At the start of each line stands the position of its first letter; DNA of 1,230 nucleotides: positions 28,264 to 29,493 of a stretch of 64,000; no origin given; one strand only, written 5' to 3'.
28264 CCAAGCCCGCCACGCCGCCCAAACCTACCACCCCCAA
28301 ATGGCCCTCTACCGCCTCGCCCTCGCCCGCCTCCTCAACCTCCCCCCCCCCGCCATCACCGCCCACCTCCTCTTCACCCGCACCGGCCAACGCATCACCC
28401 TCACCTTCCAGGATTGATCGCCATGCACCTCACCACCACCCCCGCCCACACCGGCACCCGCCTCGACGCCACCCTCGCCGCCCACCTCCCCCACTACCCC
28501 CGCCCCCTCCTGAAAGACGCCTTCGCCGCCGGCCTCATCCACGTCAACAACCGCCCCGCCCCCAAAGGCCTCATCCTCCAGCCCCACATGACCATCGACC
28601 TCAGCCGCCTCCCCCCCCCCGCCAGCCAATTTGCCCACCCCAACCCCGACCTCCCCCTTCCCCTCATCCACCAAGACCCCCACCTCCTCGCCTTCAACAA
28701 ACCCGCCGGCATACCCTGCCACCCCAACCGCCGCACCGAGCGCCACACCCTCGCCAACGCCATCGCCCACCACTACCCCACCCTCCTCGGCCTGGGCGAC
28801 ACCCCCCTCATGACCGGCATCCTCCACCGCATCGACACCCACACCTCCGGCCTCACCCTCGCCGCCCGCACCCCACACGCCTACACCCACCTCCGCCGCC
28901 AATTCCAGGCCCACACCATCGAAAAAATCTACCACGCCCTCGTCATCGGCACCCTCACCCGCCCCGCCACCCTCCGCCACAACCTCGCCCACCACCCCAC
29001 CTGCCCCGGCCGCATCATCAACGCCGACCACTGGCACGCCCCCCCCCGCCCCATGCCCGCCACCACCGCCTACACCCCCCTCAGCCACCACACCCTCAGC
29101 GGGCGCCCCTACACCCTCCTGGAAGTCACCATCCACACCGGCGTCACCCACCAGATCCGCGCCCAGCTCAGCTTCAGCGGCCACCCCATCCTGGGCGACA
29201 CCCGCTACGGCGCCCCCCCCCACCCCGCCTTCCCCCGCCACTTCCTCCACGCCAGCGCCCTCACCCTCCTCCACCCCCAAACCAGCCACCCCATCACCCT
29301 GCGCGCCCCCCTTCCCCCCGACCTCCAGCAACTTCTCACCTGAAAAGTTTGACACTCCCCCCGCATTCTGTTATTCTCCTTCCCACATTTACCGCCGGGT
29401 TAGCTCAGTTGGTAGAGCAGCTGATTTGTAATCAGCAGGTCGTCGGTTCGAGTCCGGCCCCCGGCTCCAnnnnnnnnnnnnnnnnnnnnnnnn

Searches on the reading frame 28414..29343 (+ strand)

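Call 8: search_protein_families(library=pfam, proteins=[window:28414-29343:+])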
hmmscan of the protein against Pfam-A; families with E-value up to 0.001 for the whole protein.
window:28414-29343:+ (309 aa): 1 family
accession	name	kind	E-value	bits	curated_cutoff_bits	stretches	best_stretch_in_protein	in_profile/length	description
PF00849.27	PseudoU_synth_2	-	8.3e-24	85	26.8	1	90-253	1-151/152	RNA pseudouridylate synthase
